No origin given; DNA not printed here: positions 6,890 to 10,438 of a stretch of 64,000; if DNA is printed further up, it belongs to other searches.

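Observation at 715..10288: Island-borne HTH / SNF2 helicase / giant methyltransferase / Res-like helicase-nuclease operon: candidate hybrid (Type III-like plus DISARM-like) defence system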

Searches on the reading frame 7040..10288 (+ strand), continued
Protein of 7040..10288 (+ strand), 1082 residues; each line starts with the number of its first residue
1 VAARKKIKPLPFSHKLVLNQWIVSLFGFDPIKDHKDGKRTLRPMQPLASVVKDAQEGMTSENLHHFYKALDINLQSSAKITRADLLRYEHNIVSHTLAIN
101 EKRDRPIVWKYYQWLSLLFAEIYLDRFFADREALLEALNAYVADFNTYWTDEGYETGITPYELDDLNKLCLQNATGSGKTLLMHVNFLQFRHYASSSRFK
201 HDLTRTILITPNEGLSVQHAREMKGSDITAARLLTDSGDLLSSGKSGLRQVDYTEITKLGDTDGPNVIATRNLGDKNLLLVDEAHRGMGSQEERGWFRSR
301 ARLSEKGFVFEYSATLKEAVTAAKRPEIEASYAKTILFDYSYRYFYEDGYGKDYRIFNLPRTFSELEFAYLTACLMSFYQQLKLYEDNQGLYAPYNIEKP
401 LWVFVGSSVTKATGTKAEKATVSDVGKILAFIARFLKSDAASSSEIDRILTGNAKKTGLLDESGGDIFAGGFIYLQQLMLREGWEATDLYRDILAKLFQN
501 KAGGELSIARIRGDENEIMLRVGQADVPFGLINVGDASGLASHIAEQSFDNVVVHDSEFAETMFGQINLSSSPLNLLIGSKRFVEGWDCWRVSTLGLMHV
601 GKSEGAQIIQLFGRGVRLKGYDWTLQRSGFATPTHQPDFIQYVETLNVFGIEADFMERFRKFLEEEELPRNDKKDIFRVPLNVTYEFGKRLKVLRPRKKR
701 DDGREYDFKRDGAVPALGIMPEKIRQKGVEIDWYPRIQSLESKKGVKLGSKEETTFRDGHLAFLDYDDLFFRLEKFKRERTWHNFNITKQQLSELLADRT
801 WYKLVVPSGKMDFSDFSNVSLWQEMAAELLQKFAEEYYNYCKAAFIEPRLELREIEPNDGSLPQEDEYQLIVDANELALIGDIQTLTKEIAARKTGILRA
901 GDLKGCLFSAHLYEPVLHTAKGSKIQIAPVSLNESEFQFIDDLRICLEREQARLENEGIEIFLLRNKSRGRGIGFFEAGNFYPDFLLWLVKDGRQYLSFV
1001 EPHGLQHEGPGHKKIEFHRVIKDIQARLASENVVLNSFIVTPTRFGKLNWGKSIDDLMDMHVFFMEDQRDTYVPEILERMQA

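Call 49: search_protein_families(library=pfam, proteins=[L031:8121-9257:+, L031:9250-9930:+, L057:8732-9937:+, L021:8488-9657:+, L049:8130-9926:+, L012:6225-6707:+, L021:4627-5085:+, L024:2718-4307:+, L025:8908-10005:+, L037:9196-9813:+], max_evalue=0.001)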
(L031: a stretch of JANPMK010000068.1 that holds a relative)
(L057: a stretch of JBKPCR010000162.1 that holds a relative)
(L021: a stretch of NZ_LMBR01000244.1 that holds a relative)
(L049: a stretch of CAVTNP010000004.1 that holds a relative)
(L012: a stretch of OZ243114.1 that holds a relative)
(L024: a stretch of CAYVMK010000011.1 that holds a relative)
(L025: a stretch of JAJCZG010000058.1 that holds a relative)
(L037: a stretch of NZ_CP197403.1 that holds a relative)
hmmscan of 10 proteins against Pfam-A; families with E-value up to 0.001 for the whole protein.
L031:8121-9257:+ (378 aa): 6 families
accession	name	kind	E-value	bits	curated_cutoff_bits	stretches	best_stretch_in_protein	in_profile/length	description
PF13304.12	AAA_21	-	9e-37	128.2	27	1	37-326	1-304/304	AAA domain, putative AbiEii toxin, Type IV TA system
PF13175.12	AAA_15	-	9.9e-13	48.9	32.1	2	279-322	326-371/374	AAA ATPase domain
PF02463.25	SMC_N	-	5.5e-11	42.8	40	2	15-52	2-41/220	RecF/RecN/SMC N terminal domain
PF13476.12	AAA_23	-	3.2e-05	25.1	27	1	18-57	2-41/201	AAA domain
PF00005.33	ABC_tran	-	4.7e-05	24.4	25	0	39-66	15-42/137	ABC transporter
PF11398.14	DUF2813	-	0.00048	20.1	21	0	284-348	286-348/372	Protein of unknown function (DUF2813)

L031:9250-9930:+ (226 aa): 1 family
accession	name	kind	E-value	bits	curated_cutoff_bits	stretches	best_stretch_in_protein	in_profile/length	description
PF14103.11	DUF4276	-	1.9e-52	178.7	30.2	1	11-220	1-192/192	Domain of unknown function (DUF4276)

L057:8732-9937:+ (401 aa): 3 families
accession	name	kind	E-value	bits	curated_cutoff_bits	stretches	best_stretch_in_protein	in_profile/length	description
PF13784.11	Fic_N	-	3.3e-28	98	26.7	1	46-126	3-82/82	Fic/DOC family N-terminal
PF02661.23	Fic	-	2.5e-20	73.6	24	1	133-238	2-93/93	Fic/DOC family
PF13412.12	HTH_24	-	0.00059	19.8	21.9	0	323-365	6-48/48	Winged helix-turn-helix DNA-binding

L021:8488-9657:+ (389 aa): 2 families
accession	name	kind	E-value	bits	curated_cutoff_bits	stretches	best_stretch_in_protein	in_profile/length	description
PF06250.17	YhcG_C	-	3.2e-56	189.9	32.5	1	212-363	2-153/157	YhcG PDDEXK nuclease domain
PF17761.7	DUF1016_N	-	1.4e-38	132.5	32.8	1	16-187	2-137/137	DUF1016 N-terminal domain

L049:8130-9926:+ (598 aa): 1 family
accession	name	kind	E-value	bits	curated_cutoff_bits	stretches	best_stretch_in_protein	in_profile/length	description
PF03235.19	GmrSD_N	-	4.1e-29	102.6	33.2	1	20-217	8-197/199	GmrSD restriction endonuclease, N-terminal domain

L012:6225-6707:+ (160 aa): 0 families

L021:4627-5085:+ (152 aa): 1 family
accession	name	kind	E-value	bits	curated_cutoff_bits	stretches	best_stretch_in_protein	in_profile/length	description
PF13366.12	PDDEXK_3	-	4.2e-43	146.9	22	1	20-135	2-117/117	PD-(D/E)XK nuclease superfamily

L024:2718-4307:+ (529 aa): 3 families
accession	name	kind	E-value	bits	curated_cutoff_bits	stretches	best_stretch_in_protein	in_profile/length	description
PF21247.3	Fic-like_C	-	2e-20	72.9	27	1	461-513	12-64/64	Filamentation induced by cAMP protein Fic-like, C-terminal domain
PF04326.19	SLFN_AlbA_2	-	1.6e-16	61.3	25.3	1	14-135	1-117/118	Schlafen, AlbA_2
PF13749.12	HATPase_c_4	-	6.8e-15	55.3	26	1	321-395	5-82/89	Putative ATP-dependent DNA helicase recG C-terminal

L025:8908-10005:+ (365 aa): 1 family
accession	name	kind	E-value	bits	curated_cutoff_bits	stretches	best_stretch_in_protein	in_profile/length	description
PF13310.11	Virulence_RhuM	-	4.7e-117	390.2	33.7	1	87-333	1-248/252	Virulence protein RhuM family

L037:9196-9813:+ (205 aa): 2 families
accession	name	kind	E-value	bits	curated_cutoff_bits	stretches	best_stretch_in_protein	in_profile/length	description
PF06414.18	Zeta_toxin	-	1.6e-09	37.9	22.3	1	69-152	80-166/199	Zeta toxin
PF13671.12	AAA_33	-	1.8e-06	28.8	27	1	20-140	2-128/143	AAA domain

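Call 50: search_solved_structures(query=A2, max_evalue=10, show_alignments=2)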
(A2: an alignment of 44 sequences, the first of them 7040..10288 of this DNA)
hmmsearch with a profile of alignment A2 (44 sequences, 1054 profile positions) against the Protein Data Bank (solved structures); distinct sequences matched with E-value up to 10: 2.
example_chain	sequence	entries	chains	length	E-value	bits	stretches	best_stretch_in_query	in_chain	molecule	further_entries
1wrb_A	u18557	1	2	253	0.3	12.1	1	160-212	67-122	DjVLGB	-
9wm0_A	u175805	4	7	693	0.59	11.1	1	163-269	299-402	ATP-dependent DNA helicase RecG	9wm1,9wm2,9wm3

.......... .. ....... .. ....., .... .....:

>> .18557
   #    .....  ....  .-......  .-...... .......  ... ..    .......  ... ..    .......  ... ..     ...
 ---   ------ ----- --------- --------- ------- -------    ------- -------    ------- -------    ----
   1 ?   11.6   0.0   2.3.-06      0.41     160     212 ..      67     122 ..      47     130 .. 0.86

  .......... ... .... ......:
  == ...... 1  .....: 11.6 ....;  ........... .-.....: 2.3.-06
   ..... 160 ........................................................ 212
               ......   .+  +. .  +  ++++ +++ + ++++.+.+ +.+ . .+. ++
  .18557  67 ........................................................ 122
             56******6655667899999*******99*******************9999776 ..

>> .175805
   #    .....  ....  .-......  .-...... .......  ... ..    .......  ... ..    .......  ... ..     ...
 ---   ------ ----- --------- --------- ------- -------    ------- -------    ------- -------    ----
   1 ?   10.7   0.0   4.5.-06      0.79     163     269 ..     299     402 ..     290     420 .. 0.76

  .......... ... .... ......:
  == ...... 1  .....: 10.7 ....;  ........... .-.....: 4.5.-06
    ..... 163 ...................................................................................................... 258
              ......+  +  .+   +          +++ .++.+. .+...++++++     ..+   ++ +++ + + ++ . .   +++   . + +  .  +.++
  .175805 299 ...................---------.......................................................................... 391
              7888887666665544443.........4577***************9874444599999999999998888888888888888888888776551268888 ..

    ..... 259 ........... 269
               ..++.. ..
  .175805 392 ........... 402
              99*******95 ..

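Call 61: predict_structure(alignment_id=A3)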
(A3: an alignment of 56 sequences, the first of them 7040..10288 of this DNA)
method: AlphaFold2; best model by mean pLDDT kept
length: 1082 residues; sequences in the alignment: 56
mean_pLDDT: 62.4   pTM: 0.34
mean pLDDT of the five models: 62.4, 61.4, 58.7, 55.3, 53.6
residues with pLDDT >= 90: 70; 70-90: 439; 50-70: 232; < 50: 341
segments of 3 or more residues with pLDDT < 50: 1-4, 176-180, 205-358, 392-398, 405-422, 580-663, 665-676, 680-684, 741-747, 867-876, 897-901, 904-906, 909-911, 969-980
pLDDT, mean of each block of 10 residues (from residue 1): 50 66 88 77 74 60 80 87 90 79 60 80 88 89 88 75 73 52 72 70 43 34 37 26 25 26 29 22 24 31 24 27 36 30 25 38 78 80 69 47 48 39 64 89 92 81 68 81 91 89 87 76 81 71 79 76 60 67 31 20 22 20 21 25 24 36 42 46 50 51 56 59 77 69 51 87 90 86 80 88 83 76 91 86 61 59 52 48 61 50 47 69 67 83 89 83 71 40 79 86 68 73 74 85 75 84 86 90 84
secondary structure, 60 per line:
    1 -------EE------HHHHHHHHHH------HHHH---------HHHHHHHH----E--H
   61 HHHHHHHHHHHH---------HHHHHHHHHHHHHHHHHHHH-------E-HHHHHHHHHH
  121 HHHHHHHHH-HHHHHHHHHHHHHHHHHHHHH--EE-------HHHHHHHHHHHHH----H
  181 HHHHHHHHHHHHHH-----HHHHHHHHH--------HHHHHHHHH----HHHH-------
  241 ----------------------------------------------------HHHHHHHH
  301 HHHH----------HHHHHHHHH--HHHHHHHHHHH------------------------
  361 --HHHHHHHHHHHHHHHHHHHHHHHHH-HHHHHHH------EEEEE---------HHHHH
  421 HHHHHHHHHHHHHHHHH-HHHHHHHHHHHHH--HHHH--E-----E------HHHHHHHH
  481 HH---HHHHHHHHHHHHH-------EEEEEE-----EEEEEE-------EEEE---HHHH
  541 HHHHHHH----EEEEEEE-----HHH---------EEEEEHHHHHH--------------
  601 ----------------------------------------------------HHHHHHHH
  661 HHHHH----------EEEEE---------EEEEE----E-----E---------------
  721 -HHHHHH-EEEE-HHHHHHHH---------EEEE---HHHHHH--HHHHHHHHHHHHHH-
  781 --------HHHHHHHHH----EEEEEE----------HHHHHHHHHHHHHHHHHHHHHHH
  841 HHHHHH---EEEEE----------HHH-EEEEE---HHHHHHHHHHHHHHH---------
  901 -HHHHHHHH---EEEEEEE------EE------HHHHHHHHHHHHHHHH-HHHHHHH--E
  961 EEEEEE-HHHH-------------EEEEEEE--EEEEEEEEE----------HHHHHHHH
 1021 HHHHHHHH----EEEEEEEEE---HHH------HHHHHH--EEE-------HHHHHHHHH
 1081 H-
elements in order (helices of 4 or more, strands of 3 or more residues): H16-25 H32-35 H45-52 H60-72 H82-101 H111-129 H131-151 H163-175 H180-194 H200-208 H217-225 H230-233 H293-304 H315-323 H326-336 H363-387 H389-395 E402-406 H416-437 H439-451 H454-457 H473-482 H486-498 E506-511 E517-522 E530-533 H537-547 E552-558 E576-580 H581-586 H653-665 E676-680 E690-694 H722-727 E729-732 H734-741 E751-754 H758-763 H766-779 H789-797 E802-807 H818-846 E850-854 E869-873 H877-891 H902-909 E913-919 H934-949 H951-957 E960-966 H968-971 E985-991 E994-1002 H1013-1028 E1033-1041 H1054-1059 E1062-1064 H1072-1081

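Call 63: search_protein_families(library=pfam, proteins=[L085:3963-6686:+, L029:3004-4089:+, L029:4086-4793:+, L029:2259-2957:+, L030:539-3763:-, L046:532-2190:+, L014:5118-6179:+, L014:3271-4857:-, L085:9944-13726:+], max_evalue=0.001)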
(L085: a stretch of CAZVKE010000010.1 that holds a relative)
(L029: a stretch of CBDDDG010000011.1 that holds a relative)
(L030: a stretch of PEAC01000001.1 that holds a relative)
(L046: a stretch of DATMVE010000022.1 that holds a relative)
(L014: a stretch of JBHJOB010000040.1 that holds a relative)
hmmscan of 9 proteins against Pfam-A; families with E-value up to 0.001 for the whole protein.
L085:3963-6686:+ (907 aa): 7 families
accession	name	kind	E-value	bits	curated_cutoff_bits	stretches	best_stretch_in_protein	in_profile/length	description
PF00580.27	UvrD-helicase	-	2.3e-61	208.3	23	1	6-274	2-271/271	UvrD/REP helicase N-terminal domain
PF13361.12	UvrD_C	-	2.2e-42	146.2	25.6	2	425-615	185-349/350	UvrD-like helicase C-terminal domain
PF12705.13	PDDEXK_1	-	4.8e-19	69.7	22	1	663-894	3-246/247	PD-(D/E)XK nuclease superfamily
PF13245.12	AAA_19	-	3.1e-18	66.7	25.1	1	9-257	1-132/134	AAA domain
PF13538.12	UvrD_C_2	-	1.6e-12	47.5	27.4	1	535-559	2-28/52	UvrD-like helicase C-terminal domain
PF01443.25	Viral_helicase1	-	1.2e-05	25.7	21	0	534-565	176-209/228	Viral superfamily 1 RNA helicase core domain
PF13604.12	AAA_30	-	0.0009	19.5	27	0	6-69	3-65/191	AAA domain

L029:3004-4089:+ (361 aa): 2 families
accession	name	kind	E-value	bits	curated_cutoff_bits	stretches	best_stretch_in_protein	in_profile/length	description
PF00588.24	SpoU_methylase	-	1.6e-27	96.8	29.7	2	244-352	32-142/142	SpoU rRNA Methylase family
PF22435.1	MRM3-like_sub_bind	-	7.4e-09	36.3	27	1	83-165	9-84/84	MRM3-like substrate binding domain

L029:4086-4793:+ (235 aa): 1 family
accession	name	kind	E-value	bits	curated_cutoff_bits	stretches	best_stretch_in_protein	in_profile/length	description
PF00849.27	PseudoU_synth_2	-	2.5e-28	99.7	26.8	1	15-171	1-152/152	RNA pseudouridylate synthase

L029:2259-2957:+ (232 aa): 1 family
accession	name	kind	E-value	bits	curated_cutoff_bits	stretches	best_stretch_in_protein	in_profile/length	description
PF03382.20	DUF285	-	1.1e-13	51.4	25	1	139-194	15-71/120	Mycoplasma protein of unknown function, DUF285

L030:539-3763:- (1074 aa): 8 families
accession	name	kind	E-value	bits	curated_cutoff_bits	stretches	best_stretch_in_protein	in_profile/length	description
PF00270.35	DEAD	-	8.5e-25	87.8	26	1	538-700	1-165/167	DEAD/DEAH box helicase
PF03461.20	TRCF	-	4.4e-24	85.1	25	1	937-1023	1-87/95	TRCF domain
PF00271.37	Helicase_C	-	2.5e-23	82.9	23.5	1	735-842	7-109/110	Helicase conserved C-terminal domain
PF17757.6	UvrB_inter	-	3.6e-21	75.5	22.9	1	142-224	3-86/91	UvrB interaction domain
PF02559.22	CarD_TRCF_RID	-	4.3e-16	59.2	23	1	413-468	1-56/57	CarD-like/TRCF RID domain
PF04851.21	ResIII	-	8.9e-12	45.7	22.5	1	536-694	3-162/164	Type III restriction enzyme, res subunit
PF22590.2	Cas3-like_C_2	-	9.4e-05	23.1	27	1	745-842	2-104/106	CRISPR-associated nuclease/helicase Cas3, C-terminal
PF00176.29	SNF2-rel_dom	-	0.00028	20.5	24.9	1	559-700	19-169/290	SNF2-related domain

L046:532-2190:+ (552 aa): 3 families
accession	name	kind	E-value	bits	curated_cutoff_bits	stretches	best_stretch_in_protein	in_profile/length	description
PF01867.21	Cas_Cas1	-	6.2e-85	285.2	22.3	1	219-506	1-282/283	CRISPR associated protein Cas1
PF01930.23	Cas_Cas4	-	1.7e-20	74.2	22.7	1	9-184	5-159/160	Domain of unknown function DUF83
PF12705.13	PDDEXK_1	-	2.7e-08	34.5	22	1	41-183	98-246/247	PD-(D/E)XK nuclease superfamily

L014:5118-6179:+ (353 aa): 2 families
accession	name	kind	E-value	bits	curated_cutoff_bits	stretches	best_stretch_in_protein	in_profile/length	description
PF18818.7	MPTase-PolyVal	-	2.2e-49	167.2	27.5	1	192-321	3-125/126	Zincin-like metallopeptidase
PF08401.16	ArdcN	-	1.9e-33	115.7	22.6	1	50-167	2-123/123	N-terminal domain of anti-restriction factor ArdC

L014:3271-4857:- (528 aa): 3 families
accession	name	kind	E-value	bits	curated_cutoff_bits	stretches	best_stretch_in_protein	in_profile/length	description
PF02534.20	T4SS-DNA_transf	-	2.9e-69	234.6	20.1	1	94-512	45-446/468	Type IV secretory system Conjugative DNA transfer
PF12696.13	TraG-D_C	-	1.8e-23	83.3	22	1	363-483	1-123/126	TraM recognition site of TraD and TraG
PF10412.15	TrwB_AAD_bind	-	3.4e-11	43.1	20.5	1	194-483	93-365/387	Type IV secretion-system coupling protein DNA-binding domain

L085:9944-13726:+ (1260 aa): 4 families
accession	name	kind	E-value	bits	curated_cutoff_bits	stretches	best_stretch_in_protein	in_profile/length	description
PF04851.21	ResIII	-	8.7e-11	42.4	22.5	1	156-300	21-162/164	Type III restriction enzyme, res subunit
PF18766.7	SWI2_SNF2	-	2.4e-08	34.3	26.7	1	162-287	22-143/221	SWI2/SNF2 ATPase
PF00717.28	Peptidase_S24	-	2.9e-05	24.2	23.3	1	1150-1256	32-115/116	Peptidase S24-like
PF00270.35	DEAD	-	0.0006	20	26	0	166-300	22-160/167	DEAD/DEAH box helicase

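Call 65: fold_search(model_id=the predicted structure, library=pdb)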
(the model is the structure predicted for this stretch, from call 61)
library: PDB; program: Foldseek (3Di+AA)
matches with E <= 10: 205; with E <= 0.001: 0
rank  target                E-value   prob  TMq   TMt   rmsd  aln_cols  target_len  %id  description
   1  7z8t_C                3.9e-01  0.08  0.07  0.08  25.3       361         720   10  CAND1-SCF-SKP2 CAND1 engaged SCF rocked (released 2023-04-19)
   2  7z8v_C                6.1e-01  0.06  0.06  0.08  25.5       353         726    9  CAND1-SCF-SKP2 (SKP1deldel) CAND1 engaged SCF rocked (released 2023-04-19)
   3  4ydh_A                7.9e-01  0.06  0.06  0.13  20.5       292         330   12  The structure of human FMNL1 N-terminal domains bound to Cdc42 (released 2015-05-13)
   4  6qnx_A                7.9e-01  0.03  0.06  0.07  24.0       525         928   11  Structure of the SA2/SCC1/CTCF complex (released 2020-01-22)
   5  7zjs_A                8.3e-01  0.04  0.07  0.08  24.0       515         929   12  Structural basis of centromeric cohesion protection by SGO1 (released 2023-04-26)
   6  8g5y_SD               9.1e-01  0.16  0.04  0.17  15.6       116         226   15  mRNA decoding in human is kinetically and structurally distinct from bacteria (IC state) (released 2023-04-19)
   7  4rv1_A                9.6e-01  0.05  0.08  0.16  20.6       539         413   13  Crystal Structure of Engineered Protein. Northeast Structural Genomics Consortium (NESG) Target OR497. (released 2014-12-10)
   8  3v6a                  1.6e+00  0.02  0.06  0.11  25.4       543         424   14  Helical repeat structure of apoptosis inhibitor 5 reveals protein-protein interaction modules (released 2012-02-22)
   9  7oyc_D2               1.7e+00  0.10  0.04  0.16  15.1       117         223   11  Cryo-EM structure of the Xenopus egg 80S ribosome (released 2022-07-20)
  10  9hmv_A                1.7e+00  0.02  0.06  0.07  22.9       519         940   10  Cryo-EM structure of SA2-SCC1 complex at 2.9 angstrom (released 2025-09-03)
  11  6fai_D                1.8e+00  0.11  0.04  0.18  15.4       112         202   10  Structure of a eukaryotic cytoplasmic pre-40S ribosomal subunit (released 2018-02-28)
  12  8e6m                  1.8e+00  0.02  0.05  0.10  22.8       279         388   12  X-ray structure of the Deinococcus radiodurans Nramp/MntH divalent transition metal transporter WT in an inward-open, ca (released 2023-05-03)
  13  7sqc_R0               1.8e+00  0.02  0.08  0.05  29.1       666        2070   10  Ciliary C1 central pair apparatus isolated from Chlamydomonas reinhardtii (released 2022-04-13)
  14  2d8b_MODEL_1_A        1.9e+00  0.04  0.05  0.18  16.1       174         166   11  Solution structure of the second tandem cofilin-domain of mouse twinfilin (released 2006-06-02)
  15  8v87_I                1.9e+00  0.02  0.07  0.11  25.7       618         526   11  60S ribosome biogenesis intermediate (Dbp10 post-catalytic structure - Overall map) (released 2024-05-01)
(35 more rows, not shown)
